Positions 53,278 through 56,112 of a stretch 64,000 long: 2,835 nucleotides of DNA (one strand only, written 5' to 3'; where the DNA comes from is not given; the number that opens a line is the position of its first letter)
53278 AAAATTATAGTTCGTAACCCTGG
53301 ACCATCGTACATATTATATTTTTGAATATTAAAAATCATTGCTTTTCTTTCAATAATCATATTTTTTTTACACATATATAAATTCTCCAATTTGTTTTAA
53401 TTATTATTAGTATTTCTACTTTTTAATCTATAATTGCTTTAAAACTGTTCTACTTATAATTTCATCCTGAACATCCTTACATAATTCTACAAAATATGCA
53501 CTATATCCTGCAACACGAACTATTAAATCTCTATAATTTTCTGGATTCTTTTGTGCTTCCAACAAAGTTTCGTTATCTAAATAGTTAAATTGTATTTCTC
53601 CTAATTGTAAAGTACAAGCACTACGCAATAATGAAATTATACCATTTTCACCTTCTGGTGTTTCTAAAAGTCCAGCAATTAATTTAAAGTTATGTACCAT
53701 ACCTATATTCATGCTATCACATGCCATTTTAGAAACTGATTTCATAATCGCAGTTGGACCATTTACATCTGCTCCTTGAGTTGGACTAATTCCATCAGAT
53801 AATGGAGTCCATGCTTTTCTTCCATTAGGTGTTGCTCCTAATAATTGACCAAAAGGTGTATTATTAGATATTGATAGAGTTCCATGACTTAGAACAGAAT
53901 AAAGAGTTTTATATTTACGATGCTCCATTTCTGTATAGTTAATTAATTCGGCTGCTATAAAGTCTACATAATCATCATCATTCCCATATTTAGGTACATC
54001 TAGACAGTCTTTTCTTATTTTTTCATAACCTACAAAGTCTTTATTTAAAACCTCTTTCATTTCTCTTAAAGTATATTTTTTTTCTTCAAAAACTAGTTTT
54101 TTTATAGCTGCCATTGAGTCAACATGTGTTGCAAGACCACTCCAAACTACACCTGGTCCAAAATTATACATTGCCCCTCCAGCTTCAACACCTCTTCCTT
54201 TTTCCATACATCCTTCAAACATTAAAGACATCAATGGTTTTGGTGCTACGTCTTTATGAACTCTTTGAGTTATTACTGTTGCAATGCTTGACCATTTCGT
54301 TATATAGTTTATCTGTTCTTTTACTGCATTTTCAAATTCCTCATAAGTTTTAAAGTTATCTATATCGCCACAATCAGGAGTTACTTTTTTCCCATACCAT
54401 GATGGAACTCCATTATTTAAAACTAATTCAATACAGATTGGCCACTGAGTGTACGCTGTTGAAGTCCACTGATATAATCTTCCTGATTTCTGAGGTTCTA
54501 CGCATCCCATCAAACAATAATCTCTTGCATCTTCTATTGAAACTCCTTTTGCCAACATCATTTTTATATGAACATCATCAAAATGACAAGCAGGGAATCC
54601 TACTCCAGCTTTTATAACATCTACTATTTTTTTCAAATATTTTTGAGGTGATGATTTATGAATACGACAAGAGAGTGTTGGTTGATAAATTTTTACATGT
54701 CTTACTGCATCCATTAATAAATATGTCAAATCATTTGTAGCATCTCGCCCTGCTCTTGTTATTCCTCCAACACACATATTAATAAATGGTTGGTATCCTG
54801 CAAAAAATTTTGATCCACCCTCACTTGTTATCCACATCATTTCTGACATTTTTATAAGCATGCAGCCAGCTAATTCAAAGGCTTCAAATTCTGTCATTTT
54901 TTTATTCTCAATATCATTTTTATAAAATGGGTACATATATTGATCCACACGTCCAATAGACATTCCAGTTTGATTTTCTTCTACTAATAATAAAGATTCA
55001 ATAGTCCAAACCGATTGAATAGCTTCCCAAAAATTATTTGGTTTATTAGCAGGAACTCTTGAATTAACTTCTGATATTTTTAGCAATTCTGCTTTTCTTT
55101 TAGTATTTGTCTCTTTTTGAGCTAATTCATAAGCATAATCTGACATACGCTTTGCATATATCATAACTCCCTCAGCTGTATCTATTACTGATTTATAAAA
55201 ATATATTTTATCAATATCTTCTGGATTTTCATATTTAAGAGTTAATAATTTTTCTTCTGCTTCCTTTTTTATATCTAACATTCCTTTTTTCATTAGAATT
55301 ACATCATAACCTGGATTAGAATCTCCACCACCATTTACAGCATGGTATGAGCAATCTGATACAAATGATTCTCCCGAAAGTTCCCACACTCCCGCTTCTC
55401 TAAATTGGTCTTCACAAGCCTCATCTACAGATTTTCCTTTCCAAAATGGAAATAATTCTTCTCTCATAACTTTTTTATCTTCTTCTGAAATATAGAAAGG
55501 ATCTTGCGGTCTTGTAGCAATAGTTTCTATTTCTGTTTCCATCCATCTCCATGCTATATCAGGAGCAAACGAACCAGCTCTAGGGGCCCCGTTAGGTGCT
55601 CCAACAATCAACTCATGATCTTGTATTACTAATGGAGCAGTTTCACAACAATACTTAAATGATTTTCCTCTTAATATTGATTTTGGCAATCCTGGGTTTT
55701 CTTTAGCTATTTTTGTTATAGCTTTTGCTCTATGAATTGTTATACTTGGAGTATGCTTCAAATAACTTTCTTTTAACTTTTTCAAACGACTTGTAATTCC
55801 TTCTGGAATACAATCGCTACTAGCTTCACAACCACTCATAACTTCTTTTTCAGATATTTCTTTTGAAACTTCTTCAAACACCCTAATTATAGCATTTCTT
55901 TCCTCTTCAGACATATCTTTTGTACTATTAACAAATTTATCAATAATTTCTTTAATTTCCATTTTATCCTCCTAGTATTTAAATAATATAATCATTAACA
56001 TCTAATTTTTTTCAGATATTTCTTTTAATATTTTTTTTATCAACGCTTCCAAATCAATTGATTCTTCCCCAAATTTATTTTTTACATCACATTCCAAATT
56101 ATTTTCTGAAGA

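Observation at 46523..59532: Choline-type glycyl-radical microcompartment locus (CutC/CutD) in a Fusobacteriota-like genome, with an atypical minimal composition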

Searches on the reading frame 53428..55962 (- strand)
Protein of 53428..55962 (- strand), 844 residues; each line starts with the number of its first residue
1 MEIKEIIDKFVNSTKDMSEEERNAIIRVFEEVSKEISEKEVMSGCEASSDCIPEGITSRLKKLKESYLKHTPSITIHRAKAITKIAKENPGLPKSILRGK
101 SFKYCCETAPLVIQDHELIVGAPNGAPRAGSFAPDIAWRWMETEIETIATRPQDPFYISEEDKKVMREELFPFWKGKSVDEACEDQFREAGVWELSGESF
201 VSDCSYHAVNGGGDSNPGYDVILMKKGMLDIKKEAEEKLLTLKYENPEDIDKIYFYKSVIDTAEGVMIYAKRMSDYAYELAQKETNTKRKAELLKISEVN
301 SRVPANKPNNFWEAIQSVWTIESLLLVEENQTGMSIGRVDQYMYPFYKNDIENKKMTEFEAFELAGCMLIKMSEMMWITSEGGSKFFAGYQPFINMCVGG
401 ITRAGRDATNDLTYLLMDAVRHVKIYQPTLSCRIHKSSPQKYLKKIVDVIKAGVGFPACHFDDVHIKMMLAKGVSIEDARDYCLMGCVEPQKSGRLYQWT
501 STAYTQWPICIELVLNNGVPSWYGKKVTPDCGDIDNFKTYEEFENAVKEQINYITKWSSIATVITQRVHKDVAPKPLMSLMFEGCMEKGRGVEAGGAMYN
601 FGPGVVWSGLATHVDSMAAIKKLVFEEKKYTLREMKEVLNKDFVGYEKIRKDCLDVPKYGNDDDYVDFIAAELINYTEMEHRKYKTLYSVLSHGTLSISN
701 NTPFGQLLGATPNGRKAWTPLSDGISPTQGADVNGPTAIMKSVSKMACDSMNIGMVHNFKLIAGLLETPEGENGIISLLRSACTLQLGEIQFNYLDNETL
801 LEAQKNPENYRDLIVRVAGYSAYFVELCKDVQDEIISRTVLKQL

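Call 4: search_protein_families(library=pfam, proteins=[window:53428-55962:-], max_evalue=0.01)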
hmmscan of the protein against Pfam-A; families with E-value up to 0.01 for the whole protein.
window:53428-55962:- (844 aa): 2 families
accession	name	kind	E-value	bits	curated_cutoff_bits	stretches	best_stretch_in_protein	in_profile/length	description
PF02901.20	PFL-like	-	1.5e-239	797.4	24.3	1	57-705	2-647/647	Pyruvate formate lyase-like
PF01228.26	Gly_radical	-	4.2e-31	108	22.2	1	722-825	2-106/106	Glycine radical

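Call 6: search_protein_families(library=ncbifam, proteins=[window:53428-55962:-], max_evalue=0.001)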
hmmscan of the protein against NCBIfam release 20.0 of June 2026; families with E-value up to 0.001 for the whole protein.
window:53428-55962:- (844 aa): 12 families
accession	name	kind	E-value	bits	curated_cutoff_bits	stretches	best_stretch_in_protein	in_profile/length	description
TIGR04394.1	choline_CutC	equivalog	0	1593.7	1050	1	56-843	1-788/789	choline trimethylamine-lyase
TIGR01774.1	PFL2-3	subfamily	6.1e-201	669.7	678.2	1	56-840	2-783/786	formate C-acetyltransferase/glycerol dehydratase family glycyl radical enzyme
NF048011.1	SfplDhtHpsGDes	equivalog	5e-184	613.9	1000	1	50-840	16-818/821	(2S)-3-sulfopropanediol dehydratase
NF043068.1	glycl_HYPD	equivalog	9.9e-168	559.6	1100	1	58-839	2-780/784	trans-4-hydroxy-L-proline dehydratase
NF007437.0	PRK09983.1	equivalog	4e-156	521.2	1109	1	57-840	2-762/765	formate C-acetyltransferase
NF048009.1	SfplDhtHpfGKleb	equivalog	4.7e-149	498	1000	1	58-842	26-823/824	(2S)-3-sulfopropanediol dehydratase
NF033718.1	indole_decarb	equivalog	1.2e-138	463.8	1100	2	156-840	155-865/868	indoleacetate decarboxylase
NF033715.1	glycyl_HPDL_Lrg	equivalog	6.7e-111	371.6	1150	2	230-643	242-678/901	4-hydroxyphenylacetate decarboxylase large subunit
TIGR01255.1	pyr_form_ly_1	equivalog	8.8e-40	136.9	994.2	1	310-843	235-743/744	formate C-acetyltransferase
NF038360.1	rad_fix_GrcA3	exception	1.6e-14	53.7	158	1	790-843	24-77/78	autonomous glycyl radical cofactor GrcA3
NF008341.1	PRK11127.1-1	equivalog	7.2e-12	45.1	145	1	792-841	28-77/80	autonomous glycyl radical cofactor GrcA2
TIGR04365.1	spare_glycyl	equivalog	3.2e-08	33.9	170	1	791-843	73-125/126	autonomous glycyl radical cofactor GrcA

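Call 7: search_solved_structures(query=window:53428-55962:-, max_evalue=1e-20, show_alignments=1)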
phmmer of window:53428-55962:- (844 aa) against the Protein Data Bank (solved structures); distinct sequences matched with E-value up to 1e-20: 35.
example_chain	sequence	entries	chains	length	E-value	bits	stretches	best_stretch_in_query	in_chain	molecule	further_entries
5fau_A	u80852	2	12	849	0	1510.1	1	20-841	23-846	Choline trimethylamine-lyase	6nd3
9r0v_A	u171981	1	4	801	0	1501.1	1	48-841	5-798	Choline trimethylamine-lyase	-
6vue_A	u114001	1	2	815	0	1500.4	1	51-841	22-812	Choline trimethylamine-lyase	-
9ht9_A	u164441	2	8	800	0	1499.9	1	52-841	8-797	Choline trimethylamine-lyase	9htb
5fav_A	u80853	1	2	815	0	1499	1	51-841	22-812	Choline trimethylamine-lyase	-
5fay_A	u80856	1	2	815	0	1498.6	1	51-841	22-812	Choline trimethylamine-lyase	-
5faw_A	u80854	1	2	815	0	1498.1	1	51-841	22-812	Choline trimethylamine-lyase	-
5kdp_A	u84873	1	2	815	0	1497.6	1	51-841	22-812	Choline trimethylamine-lyase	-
9f3w_A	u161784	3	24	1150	0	1281.3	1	2-843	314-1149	Choline trimethylamine-lyase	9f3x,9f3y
5a0u_A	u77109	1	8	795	0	1212.5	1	52-843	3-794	CHOLINE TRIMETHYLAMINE LYASE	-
5a0z_A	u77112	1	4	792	0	1211.3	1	54-843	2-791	CHOLINE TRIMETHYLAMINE LYASE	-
8iof_A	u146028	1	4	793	3e-190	637.8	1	58-842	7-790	Benzylsuccinate synthase alpha subunit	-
8id1_A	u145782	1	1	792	4.3e-177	594.3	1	58-840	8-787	Formate C-acetyltransferase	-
1r8w_A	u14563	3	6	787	9.3e-158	530.3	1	57-839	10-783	glycerol dehydratase | B12-independent glycerol dehydratase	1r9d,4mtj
5i2a_A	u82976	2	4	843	2.7e-149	502.4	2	50-643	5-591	Diol-dehydratase | Diol dehydratase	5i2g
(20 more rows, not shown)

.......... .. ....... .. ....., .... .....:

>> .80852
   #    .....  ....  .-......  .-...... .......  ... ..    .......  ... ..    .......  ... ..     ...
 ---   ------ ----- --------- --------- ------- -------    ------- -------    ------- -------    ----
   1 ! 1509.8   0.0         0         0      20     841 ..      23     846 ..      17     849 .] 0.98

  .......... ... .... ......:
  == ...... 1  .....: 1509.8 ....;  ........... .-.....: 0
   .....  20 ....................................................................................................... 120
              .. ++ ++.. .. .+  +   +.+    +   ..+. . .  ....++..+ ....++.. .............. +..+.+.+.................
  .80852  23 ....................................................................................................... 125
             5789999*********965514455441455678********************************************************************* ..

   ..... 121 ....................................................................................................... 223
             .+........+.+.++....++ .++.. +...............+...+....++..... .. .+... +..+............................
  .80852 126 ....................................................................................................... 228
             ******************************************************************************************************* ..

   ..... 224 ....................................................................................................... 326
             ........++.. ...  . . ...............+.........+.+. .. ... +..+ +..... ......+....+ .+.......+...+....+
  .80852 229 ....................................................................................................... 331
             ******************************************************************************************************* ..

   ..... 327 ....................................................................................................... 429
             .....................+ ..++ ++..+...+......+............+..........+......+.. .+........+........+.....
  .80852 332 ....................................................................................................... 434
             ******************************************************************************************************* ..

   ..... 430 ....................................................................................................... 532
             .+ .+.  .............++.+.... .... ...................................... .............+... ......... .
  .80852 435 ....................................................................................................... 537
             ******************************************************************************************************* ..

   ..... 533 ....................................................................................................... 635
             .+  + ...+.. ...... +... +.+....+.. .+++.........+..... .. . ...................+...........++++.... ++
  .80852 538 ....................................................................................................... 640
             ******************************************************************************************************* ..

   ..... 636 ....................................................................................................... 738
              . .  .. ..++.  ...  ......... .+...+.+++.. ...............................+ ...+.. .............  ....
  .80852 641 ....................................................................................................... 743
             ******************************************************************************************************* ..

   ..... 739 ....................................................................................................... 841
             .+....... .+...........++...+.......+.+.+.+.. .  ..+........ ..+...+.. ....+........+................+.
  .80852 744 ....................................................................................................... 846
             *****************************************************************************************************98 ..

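Call 8: find_encoding_contigs(protein=window:53428-55962:-, flank=10000, max_places=6)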
Protein window:53428-55962:- (844 aa): 22 contigs read that carry it; 6 places shown.
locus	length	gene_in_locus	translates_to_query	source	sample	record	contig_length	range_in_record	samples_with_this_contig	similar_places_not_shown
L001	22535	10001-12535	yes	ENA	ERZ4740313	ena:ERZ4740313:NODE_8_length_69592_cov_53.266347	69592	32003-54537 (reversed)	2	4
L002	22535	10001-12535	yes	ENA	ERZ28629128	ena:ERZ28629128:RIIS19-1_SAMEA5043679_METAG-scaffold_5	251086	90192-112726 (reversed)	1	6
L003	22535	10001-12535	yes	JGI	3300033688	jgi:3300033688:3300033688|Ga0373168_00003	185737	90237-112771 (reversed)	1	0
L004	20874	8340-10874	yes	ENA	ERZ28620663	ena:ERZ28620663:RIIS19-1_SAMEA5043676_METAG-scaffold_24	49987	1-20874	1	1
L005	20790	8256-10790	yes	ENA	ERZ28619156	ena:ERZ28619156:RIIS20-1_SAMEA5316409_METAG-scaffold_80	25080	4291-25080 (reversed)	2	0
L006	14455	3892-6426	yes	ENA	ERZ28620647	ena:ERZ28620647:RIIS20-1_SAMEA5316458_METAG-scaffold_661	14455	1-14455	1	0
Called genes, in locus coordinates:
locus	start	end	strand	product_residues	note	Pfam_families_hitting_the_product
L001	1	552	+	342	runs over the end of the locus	PF00022:Actin (faint), PF06723:MreB_Mbl, PF00012:HSP70, PF14450:FtsA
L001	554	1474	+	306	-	PF13177:DNA_pol3_delta2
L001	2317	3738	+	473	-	PF01225:Mur_ligase, PF08245:Mur_ligase_M, PF02875:Mur_ligase_C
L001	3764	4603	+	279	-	PF00793:DAHP_synth_1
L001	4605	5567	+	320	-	PF01380:SIS, PF00571:CBS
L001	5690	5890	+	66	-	PF08984:DUF1858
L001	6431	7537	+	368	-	PF00892:EamA (faint)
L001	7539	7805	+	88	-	-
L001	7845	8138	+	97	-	PF00936:BMC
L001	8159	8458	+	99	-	PF00936:BMC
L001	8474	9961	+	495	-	PF00171:Aldedh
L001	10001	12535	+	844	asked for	PF02901:PFL-like, PF01228:Gly_radical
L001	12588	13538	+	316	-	PF13353:Fer4_12 (weak), PF00037:Fer4 (faint), PF04055:Radical_SAM, PF12837:Fer4_6 (faint), PF13237:Fer4_10 (weak), PF14697:Fer4_21 (weak), PF12838:Fer4_7 (weak), PF13187:Fer4_9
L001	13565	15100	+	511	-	PF00171:Aldedh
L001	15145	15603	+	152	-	PF00936:BMC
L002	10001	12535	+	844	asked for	PF02901:PFL-like, PF01228:Gly_radical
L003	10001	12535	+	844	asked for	PF02901:PFL-like, PF01228:Gly_radical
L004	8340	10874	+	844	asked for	PF02901:PFL-like, PF01228:Gly_radical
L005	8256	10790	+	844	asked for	PF02901:PFL-like, PF01228:Gly_radical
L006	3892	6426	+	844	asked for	PF02901:PFL-like, PF01228:Gly_radical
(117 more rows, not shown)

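Call 9: find_related_loci(query=window:53428-55962:-, collection=genome_contigs, flank=10000)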
Query window:53428-55962:- (844 aa) in genome_contigs; peptide patterns used: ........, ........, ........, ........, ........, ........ (x = any residue, [..] = any of these).
522 stretches matched a pattern; 462 encode a relative of the query (tblastn E <= 1e-3); the best 80 are kept; 80 distinct loci.
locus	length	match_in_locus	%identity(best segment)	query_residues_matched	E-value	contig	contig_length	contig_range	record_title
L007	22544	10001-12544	84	1-844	0e+0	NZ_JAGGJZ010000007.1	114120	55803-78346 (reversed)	Clostridium moniliforme strain DSM 3984 Ga0454105_07, whole genome shotgun sequence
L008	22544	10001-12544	84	1-844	0e+0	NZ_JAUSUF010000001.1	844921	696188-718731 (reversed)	Eubacterium multiforme strain DSM 20694 Ga0480540_01, whole genome shotgun sequence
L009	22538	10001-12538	84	1-844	0e+0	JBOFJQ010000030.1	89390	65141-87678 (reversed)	MAG: Fusobacteriaceae bacterium isolate WFFMC_MAG_388 k139_135737_flag=0_multi=15.0196_len=89390, whole genome shotgun s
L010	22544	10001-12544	83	1-844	0e+0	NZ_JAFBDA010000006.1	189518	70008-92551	Clostridium sardiniense strain DSM 2632 Ga0454003_06, whole genome shotgun sequence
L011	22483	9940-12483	83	1-844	0e+0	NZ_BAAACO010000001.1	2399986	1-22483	Clostridium nitritogenes strain JCM 6485 sequence01, whole genome shotgun sequence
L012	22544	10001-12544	83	1-844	0e+0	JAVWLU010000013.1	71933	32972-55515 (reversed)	MAG: Clostridium sp. isolate CGS1Y4-bin23 NODE_208_length_71933_cov_19.231030, whole genome shotgun sequence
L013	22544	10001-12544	83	1-844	0e+0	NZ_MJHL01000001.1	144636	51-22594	Clostridium baratii strain 693-15 contig_1, whole genome shotgun sequence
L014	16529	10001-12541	83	1-844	0e+0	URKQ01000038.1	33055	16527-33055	uncultured Clostridium sp. isolate UMGS1088 genome assembly, contig: NODE_328_length_33055_cov_8.390381, whole genome sh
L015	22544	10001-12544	83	1-844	0e+0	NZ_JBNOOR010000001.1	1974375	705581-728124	Clostridium sardiniense strain B138 NODE_1_length_1974375_cov_204.521571, whole genome shotgun sequence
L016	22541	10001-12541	83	1-844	0e+0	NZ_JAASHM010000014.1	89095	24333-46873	Clostridium sp. K13 scaf_14, whole genome shotgun sequence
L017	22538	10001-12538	83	1-844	0e+0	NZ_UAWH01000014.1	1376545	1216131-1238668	Clostridium paraputrificum strain NCTC11833, whole genome shotgun sequence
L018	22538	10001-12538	83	1-844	0e+0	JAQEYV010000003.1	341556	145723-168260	Clostridiaceae bacterium OF42-15pH9A OF42-15pH9A.Scaf3, whole genome shotgun sequence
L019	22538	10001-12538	82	1-844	0e+0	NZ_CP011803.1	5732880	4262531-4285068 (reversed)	Clostridium carboxidivorans P7 chromosome, complete genome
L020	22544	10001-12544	82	1-844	0e+0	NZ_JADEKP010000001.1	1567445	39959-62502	Clostridium chrysemydis strain PT Seq1, whole genome shotgun sequence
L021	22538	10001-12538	82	1-844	0e+0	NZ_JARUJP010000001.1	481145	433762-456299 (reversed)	Clostridium tanneri strain A1-XYC3 assembly_contig_1, whole genome shotgun sequence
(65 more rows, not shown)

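Call 14: search_protein_families(library=pfam, proteins=[L009:4030-5187:+, L009:13545-14234:+, L009:14216-15061:+, L009:15037-15369:+, L009:15604-16320:+, L009:16343-17047:+, L007:13539-13901:+, L007:13898-14332:+, L007:14337-14984:+, L007:3706-5001:+], max_evalue=0.01)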
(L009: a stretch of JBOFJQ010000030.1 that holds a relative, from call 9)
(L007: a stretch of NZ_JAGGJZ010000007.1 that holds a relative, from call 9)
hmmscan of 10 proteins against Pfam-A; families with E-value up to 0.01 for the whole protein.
L009:4030-5187:+ (385 aa): 3 families
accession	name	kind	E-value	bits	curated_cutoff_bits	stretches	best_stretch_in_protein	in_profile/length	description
PF25137.1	ADH_Fe_C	-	8.3e-53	179.4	27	1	174-380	1-192/194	Fe-containing alcohol dehydrogenase family, C-terminal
PF00465.25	Fe-ADH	-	2.2e-41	141.7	31.3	1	11-162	2-167/168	Iron-containing alcohol dehydrogenase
PF13685.12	Fe-ADH_2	-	3.3e-07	30.9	28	1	23-168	14-147/149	Iron-containing alcohol dehydrogenase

L009:13545-14234:+ (229 aa): 0 families

L009:14216-15061:+ (281 aa): 5 families
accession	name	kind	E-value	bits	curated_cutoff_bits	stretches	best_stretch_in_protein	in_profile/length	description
PF06723.19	MreB_Mbl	-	2.2e-14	53.5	27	1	66-178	63-180/327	MreB/Mbl protein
PF11104.14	PilM_2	-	1.7e-13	50.7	27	1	144-257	181-302/340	Type IV pilus assembly protein PilM;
PF14450.12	FtsA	-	1.4e-10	42.1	31.8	1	146-270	1-127/127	Cell division protein FtsA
PF00012.26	HSP70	-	2.2e-09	36.6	20.6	1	79-190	116-238/599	Hsp70 protein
PF22206.1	Cas_Csm6_6H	-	0.0021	18.3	23.4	0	73-103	23-52/53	CRISPR-associated protein Csm6 6H domain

L009:15037-15369:+ (110 aa): 1 family
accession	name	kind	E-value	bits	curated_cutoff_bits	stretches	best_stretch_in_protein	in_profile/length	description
PF00936.24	BMC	-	4.8e-07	30.1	24.5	1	45-109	1-65/75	BMC domain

L009:15604-16320:+ (238 aa): 6 families
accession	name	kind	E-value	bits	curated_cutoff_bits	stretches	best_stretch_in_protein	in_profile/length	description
PF06249.18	EutQ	-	1.1e-13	51.7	21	1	100-227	9-145/152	Ethanolamine utilisation protein EutQ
PF05899.18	Cupin_3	-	0.00024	21.1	23.5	1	157-221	5-70/74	EutQ-like cupin domain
PF02311.25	AraC_binding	-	0.00041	20.5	21.1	1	179-212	25-58/135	AraC-like ligand binding domain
PF22200.2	ExsA_N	-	0.00054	20.8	27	0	180-213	3-36/136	ExsA N-terminal regulatory domain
PF07883.17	Cupin_2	-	0.0011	19.1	27.2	1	179-213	20-54/70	Cupin domain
PF06865.17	Ppnp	-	0.0062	17.3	25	0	157-222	22-87/92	Pyrimidine/purine nucleoside phosphorylase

L009:16343-17047:+ (234 aa): 1 family
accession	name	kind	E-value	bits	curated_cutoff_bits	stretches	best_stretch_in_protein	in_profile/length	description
PF00936.24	BMC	-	8e-23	80.6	24.5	1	3-80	1-75/75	BMC domain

L007:13539-13901:+ (120 aa): 1 family
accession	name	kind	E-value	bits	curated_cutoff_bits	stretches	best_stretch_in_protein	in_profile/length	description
PF00936.24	BMC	-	3.1e-14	53.1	24.5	1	49-115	1-72/75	BMC domain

L007:13898-14332:+ (144 aa): 2 families
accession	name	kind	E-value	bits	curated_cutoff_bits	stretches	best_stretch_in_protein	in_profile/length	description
PF10662.15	PduV-EutP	-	2e-30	105.9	21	1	4-142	2-141/143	Ethanolamine utilisation - propanediol utilisation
PF03193.22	RsgA_GTPase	-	0.00022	21.5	30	0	93-142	56-104/174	RsgA GTPase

L007:14337-14984:+ (215 aa): 0 families

L007:3706-5001:+ (431 aa): 3 families
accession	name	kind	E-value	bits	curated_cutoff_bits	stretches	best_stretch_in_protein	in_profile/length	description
PF25137.1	ADH_Fe_C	-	5.5e-56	189.8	27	1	221-428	1-193/194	Fe-containing alcohol dehydrogenase family, C-terminal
PF00465.25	Fe-ADH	-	1.5e-44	152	31.3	1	58-209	2-167/168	Iron-containing alcohol dehydrogenase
PF13685.12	Fe-ADH_2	-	1.9e-08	34.9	28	1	63-172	3-107/149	Iron-containing alcohol dehydrogenase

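Call 39: search_protein_families(library=pfam, proteins=[L007:14337-14984:+], max_evalue=10)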
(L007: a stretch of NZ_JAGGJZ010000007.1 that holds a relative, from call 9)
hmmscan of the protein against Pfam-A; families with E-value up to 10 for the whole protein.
L007:14337-14984:+ (215 aa): 0 families
